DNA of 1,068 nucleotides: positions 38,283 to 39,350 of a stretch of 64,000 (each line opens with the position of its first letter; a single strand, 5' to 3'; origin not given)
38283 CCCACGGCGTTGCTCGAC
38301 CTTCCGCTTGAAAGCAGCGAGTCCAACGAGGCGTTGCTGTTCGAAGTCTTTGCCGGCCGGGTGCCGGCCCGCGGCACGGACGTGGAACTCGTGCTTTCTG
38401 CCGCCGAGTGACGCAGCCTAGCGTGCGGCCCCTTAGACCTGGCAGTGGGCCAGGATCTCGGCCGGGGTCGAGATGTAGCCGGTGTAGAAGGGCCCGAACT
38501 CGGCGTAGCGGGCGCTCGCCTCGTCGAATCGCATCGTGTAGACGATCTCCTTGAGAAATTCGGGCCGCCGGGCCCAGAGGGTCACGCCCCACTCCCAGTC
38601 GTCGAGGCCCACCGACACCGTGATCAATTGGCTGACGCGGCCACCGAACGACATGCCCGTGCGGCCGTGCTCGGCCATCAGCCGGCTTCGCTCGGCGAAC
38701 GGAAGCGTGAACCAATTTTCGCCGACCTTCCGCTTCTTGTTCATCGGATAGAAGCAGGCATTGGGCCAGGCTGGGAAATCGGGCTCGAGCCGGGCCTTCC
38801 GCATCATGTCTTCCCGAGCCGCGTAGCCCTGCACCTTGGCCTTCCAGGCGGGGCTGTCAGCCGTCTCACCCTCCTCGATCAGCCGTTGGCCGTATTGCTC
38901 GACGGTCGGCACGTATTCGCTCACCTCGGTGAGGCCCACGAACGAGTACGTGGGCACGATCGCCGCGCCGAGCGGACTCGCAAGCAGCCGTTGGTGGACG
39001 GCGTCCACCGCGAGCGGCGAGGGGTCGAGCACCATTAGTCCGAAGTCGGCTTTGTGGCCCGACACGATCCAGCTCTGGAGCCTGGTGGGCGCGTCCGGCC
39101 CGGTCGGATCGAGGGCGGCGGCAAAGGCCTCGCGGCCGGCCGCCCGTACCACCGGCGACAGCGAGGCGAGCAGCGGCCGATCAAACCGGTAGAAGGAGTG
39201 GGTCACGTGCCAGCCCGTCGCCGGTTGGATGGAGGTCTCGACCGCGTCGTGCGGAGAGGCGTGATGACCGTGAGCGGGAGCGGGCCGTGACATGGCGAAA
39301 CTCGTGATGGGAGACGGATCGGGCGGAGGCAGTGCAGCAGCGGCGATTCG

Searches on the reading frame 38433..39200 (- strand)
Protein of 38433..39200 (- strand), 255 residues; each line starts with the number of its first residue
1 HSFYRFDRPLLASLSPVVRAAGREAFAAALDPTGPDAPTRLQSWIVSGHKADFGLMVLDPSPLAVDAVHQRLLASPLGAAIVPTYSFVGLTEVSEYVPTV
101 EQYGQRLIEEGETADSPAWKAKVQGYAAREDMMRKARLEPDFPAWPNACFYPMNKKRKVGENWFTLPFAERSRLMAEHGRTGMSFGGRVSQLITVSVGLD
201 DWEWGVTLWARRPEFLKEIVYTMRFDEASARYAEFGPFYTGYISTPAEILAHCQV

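Call 24: search_protein_families(library=pfam, proteins=[window:38433-39200:-], max_evalue=0.001)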
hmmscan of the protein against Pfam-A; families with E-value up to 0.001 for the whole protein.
window:38433-39200:- (255 aa): 1 family
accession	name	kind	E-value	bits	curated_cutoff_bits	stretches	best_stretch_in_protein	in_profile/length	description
PF06778.18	Chlor_dismutase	-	6.9e-51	173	25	1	39-242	19-187/189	Chlorite dismutase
